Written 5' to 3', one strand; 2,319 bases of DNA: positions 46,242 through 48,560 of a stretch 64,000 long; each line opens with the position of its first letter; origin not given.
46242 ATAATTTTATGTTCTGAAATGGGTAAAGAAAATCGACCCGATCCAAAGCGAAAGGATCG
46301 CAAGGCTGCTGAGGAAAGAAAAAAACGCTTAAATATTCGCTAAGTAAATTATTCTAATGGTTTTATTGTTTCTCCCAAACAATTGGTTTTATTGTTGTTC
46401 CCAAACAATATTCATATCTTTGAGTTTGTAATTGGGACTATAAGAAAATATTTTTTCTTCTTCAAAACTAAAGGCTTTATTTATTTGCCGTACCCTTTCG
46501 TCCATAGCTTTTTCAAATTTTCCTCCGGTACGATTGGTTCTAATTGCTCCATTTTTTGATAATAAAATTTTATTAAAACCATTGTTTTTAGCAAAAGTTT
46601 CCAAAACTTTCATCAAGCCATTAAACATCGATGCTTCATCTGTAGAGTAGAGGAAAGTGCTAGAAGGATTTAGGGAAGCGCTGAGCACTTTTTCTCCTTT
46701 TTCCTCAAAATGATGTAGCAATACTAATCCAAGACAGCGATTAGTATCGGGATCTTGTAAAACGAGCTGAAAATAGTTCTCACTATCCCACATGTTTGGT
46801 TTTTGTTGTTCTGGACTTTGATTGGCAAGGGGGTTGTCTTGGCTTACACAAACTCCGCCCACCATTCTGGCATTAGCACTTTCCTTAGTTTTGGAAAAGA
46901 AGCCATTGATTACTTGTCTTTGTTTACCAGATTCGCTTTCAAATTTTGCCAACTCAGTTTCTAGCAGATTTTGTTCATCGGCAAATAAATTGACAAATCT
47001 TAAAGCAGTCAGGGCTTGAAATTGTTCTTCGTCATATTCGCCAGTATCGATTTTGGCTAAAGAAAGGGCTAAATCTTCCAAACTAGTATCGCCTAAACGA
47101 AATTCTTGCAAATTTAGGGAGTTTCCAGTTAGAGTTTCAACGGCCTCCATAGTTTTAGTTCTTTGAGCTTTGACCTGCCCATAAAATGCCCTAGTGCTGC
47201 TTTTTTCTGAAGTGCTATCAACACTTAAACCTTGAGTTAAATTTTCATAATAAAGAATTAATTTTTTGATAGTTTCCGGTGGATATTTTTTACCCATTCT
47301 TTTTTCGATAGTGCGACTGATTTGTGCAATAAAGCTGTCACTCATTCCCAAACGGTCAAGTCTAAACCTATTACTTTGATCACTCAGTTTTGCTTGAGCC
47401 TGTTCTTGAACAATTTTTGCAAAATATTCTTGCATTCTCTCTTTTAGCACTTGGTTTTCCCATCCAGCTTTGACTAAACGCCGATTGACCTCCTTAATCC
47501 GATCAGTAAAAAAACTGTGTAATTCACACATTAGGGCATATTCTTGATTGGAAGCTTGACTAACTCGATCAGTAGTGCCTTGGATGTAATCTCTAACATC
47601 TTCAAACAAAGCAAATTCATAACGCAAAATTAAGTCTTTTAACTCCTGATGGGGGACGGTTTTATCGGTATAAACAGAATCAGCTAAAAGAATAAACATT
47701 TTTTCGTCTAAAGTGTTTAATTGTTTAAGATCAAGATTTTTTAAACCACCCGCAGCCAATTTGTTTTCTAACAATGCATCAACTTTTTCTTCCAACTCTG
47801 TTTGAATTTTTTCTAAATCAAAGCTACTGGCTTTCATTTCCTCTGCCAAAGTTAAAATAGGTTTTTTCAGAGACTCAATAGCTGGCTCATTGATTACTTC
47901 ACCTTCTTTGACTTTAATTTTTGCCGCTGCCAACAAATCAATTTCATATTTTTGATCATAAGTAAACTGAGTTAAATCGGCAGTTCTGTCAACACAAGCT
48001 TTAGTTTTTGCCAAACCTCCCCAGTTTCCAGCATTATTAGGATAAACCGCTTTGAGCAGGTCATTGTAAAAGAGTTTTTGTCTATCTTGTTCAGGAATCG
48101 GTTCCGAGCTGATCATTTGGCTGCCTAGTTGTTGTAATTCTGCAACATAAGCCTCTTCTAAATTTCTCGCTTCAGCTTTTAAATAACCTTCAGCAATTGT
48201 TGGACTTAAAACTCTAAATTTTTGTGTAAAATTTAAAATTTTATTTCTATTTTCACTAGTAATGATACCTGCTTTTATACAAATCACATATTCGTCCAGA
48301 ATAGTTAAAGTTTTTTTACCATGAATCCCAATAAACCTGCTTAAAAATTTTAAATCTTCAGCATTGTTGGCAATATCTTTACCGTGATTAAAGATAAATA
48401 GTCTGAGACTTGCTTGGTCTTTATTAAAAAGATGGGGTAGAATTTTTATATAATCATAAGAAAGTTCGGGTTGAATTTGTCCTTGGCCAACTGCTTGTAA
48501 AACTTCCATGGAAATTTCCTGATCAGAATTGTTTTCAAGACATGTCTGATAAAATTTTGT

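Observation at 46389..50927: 1512-aa coiled-coil giant protein with a C-terminal Cys/His globular domain bordering the putative island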

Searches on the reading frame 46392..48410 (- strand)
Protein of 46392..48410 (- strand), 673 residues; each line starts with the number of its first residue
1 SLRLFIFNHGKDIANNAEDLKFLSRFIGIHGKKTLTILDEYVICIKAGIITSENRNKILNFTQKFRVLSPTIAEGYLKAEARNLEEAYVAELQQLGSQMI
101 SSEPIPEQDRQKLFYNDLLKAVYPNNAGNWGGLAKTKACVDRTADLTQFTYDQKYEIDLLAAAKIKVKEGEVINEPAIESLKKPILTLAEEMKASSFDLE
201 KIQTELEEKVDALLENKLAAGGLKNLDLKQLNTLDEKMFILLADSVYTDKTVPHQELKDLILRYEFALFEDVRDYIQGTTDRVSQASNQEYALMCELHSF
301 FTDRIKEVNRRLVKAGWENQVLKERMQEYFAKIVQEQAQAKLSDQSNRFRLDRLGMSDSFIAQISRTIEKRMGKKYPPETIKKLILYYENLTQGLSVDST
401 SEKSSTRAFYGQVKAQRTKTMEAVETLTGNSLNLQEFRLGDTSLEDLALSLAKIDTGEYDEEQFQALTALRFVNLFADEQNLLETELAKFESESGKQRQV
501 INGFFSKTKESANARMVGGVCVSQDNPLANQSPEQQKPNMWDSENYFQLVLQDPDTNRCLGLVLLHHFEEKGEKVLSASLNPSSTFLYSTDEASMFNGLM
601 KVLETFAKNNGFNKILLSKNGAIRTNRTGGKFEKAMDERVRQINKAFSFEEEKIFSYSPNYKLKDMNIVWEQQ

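Call 45: predict_structure(alignment_id=A2)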
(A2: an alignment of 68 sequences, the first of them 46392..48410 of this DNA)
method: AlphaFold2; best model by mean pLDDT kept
length: 673 residues; sequences in the alignment: 68
mean_pLDDT: 90.5   pTM: 0.82
mean pLDDT of the five models: 90.5, 90.1, 89.5, 87.6, 86.3
residues with pLDDT >= 90: 446; 70-90: 209; 50-70: 18; < 50: 0
segments of 3 or more residues with pLDDT < 50: none
pLDDT, mean of each block of 10 residues (from residue 1): 88 89 91 88 94 90 91 94 89 94 94 95 88 91 97 92 85 94 95 92 95 91 85 95 86 91 94 93 89 93 90 95 92 84 81 87 91 90 90 82 87 90 78 75 68 69 90 91 93 83 97 95 92 89 98 92 98 97 89 94 97 98 93 96 97 97 98 93
secondary structure, 60 per line:
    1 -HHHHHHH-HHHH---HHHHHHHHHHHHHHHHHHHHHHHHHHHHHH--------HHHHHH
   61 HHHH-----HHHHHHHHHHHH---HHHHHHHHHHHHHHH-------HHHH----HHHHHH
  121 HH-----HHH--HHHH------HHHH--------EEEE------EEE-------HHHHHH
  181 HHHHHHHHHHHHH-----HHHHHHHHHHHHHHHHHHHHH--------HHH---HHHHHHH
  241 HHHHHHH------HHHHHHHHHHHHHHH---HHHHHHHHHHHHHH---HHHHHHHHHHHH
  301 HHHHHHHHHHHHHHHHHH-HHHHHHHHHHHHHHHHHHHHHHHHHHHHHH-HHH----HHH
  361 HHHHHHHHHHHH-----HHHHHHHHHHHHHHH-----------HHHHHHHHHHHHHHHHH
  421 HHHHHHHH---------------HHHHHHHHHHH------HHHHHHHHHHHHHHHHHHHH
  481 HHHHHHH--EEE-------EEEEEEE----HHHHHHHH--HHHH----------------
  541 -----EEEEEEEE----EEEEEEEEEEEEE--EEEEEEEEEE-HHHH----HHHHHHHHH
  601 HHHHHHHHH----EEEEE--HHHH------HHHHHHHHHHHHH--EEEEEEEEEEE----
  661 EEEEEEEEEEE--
elements in order: H2-8 H10-13 H17-46 H55-64 H70-81 H85-99 H107-110 H115-122 H133-136 H143-146 E155-158 E165-167 H175-193 H199-219 H234-247 H254-268 H272-285 H289-318 H320-349 H358-372 H378-392 H404-428 H444-454 H461-487 E490-492 E500-506 H511-518 H521-524 E546-553 E558-570 E573-582 H584-587 H592-609 E614-618 H621-624 H631-643 E646-656 E661-671
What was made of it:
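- Closest known: GNAT-fold transferases without motif A. Different: Fem-type proteins have duplicated GNAT lobes, which are absent here (call 45).
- Checked: The modelled helical part is a helical-bundle domain, not a long coiled coil (call 45).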

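Call 48: fold_search(model_id=the predicted structure, library=pdb)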
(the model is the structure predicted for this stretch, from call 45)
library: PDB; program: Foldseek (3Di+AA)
matches with E <= 10: 736; with E <= 0.001: 0
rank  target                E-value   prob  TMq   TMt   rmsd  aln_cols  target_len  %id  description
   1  7kd7_D                7.3e-03  1.00  0.17  0.48   9.2       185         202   10  Crystal structure of human NatD (NAA40) bound to a bisubstrate analogue (released 2021-06-16)
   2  7kd7_A                7.6e-03  1.00  0.14  0.39   7.7       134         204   11  Crystal structure of human NatD (NAA40) bound to a bisubstrate analogue (released 2021-06-16)
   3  4u9v                  9.6e-03  1.00  0.14  0.40   7.0       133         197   10  Crystal structure of NatD (Naa40p) bound to acetyl CoA (released 2015-01-28)
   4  4ua3_B                1.0e-02  1.00  0.12  0.36   9.1       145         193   10  Crystal structure of selenomethionine labeled SpNatD (released 2015-01-28)
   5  7kpu_A                1.2e-02  1.00  0.13  0.39   6.3       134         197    9  Crystal structure of human NatD (NAA40) bound to a bisubstrate analogue with a C-3 linker (released 2021-06-16)
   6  4u9w_A                1.3e-02  1.00  0.14  0.40   5.5       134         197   10  Crystal Structure of NatD bound to H4/H2A peptide and CoA (released 2015-01-28)
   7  7kpu_D                1.3e-02  1.00  0.13  0.39   6.6       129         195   11  Crystal structure of human NatD (NAA40) bound to a bisubstrate analogue with a C-3 linker (released 2021-06-16)
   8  4ua3_A                1.6e-02  1.00  0.14  0.42   7.0       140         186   14  Crystal structure of selenomethionine labeled SpNatD (released 2015-01-28)
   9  4u9w_C                2.2e-02  1.00  0.13  0.37   6.3       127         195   10  Crystal Structure of NatD bound to H4/H2A peptide and CoA (released 2015-01-28)
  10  2ob0_A                2.7e-02  0.99  0.12  0.40   5.6       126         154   13  Human MAK3 homolog in complex with Acetyl-CoA (released 2006-12-26)
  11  4u9w_B                2.8e-02  1.00  0.13  0.38   6.4       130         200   10  Crystal Structure of NatD bound to H4/H2A peptide and CoA (released 2015-01-28)
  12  4pho_A                3.5e-02  0.21  0.07  0.13  27.2       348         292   11  ClyA CC6/264 ox (2-303) (released 2014-09-24)
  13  4u9w_D                3.9e-02  0.99  0.12  0.38   7.5       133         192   12  Crystal Structure of NatD bound to H4/H2A peptide and CoA (released 2015-01-28)
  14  6gy7_A                6.2e-02  0.30  0.11  0.17  28.1       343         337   13  Crystal structure of XaxB from Xenorhabdus nematophil (released 2018-07-25)
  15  4phq_B                6.8e-02  0.16  0.07  0.13  26.9       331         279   14  ClyA CC6/264 ox (6-303) (released 2014-09-24)
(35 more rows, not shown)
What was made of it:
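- The conserved part is a globular helical domain plus a GNAT fold (calls 45, 48).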

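Call 77: fold_search(model_id=the predicted structure, library=viral)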
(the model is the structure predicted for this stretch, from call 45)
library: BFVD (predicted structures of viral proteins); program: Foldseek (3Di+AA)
matches with E <= 10: 495; with E <= 0.001: 0
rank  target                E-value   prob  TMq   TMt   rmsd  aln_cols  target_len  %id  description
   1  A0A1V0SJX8            3.0e-02  0.99  0.12  0.51   8.6       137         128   10  Uncharacterized protein [Klosneuvirus KNV1]
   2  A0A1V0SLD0            3.6e-02  0.98  0.15  0.49   7.2       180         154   13  Acetyltransferase GNAT family protein [Klosneuvirus KNV1]
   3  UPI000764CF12         5.2e-02  0.09  0.08  0.08  58.0       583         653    9  (no name look-up for this kind of identifier)
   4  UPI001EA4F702         5.7e-02  0.98  0.12  0.39   8.2       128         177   12  (no name look-up for this kind of identifier)
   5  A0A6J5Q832            6.2e-02  0.15  0.11  0.06  38.3       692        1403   11  Uncharacterized protein [uncultured Caudovirales phage]
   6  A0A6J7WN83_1          6.2e-02  0.12  0.09  0.08  38.8       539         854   14  Phage tail tape measure protein [uncultured Caudovirales phage]
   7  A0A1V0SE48            6.8e-02  0.97  0.13  0.43   5.8       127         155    9  Acetyltransferase [Indivirus ILV1]
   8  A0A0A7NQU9            6.8e-02  0.06  0.06  0.05  49.2       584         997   11  Endonuclease [Lactobacillus phage LfeInf]
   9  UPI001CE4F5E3         7.2e-02  0.99  0.12  0.42   4.7       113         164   16  (no name look-up for this kind of identifier)
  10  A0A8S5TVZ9            7.2e-02  0.06  0.07  0.08  31.6       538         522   13  Minor capsid protein [Siphoviridae sp. ctmxA102]
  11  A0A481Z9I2            8.2e-02  0.14  0.11  0.14  24.9       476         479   12  ADP-ribosylglycohydrolase [Pithovirus LCPAC304]
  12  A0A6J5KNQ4            8.6e-02  0.98  0.12  0.43   6.5       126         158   13  Uncharacterized protein [uncultured Caudovirales phage]
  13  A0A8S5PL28            9.0e-02  1.00  0.12  0.50   5.4       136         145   10  Uncharacterized protein [Podoviridae sp. ctnCN2]
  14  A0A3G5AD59            9.5e-02  0.98  0.13  0.37   5.2       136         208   15  N-acetyltransferase domain-containing protein [Satyrvirus sp.]
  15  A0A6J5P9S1            9.9e-02  0.99  0.13  0.44   5.2       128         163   12  Uncharacterized protein [uncultured Caudovirales phage]
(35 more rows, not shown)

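Call 82: search_dna_similar(query=window:46392-48410:-, collection=phages, mode=protein, max_evalue=0.001, max_rows=10)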
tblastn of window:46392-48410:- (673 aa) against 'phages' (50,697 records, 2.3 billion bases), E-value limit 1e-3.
No match.

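Call 83: search_dna_similar(query=window:46392-48410:-, collection=plasmids, mode=protein, max_evalue=0.001, max_rows=10)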
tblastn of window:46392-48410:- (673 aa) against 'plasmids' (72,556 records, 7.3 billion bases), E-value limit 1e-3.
No match.
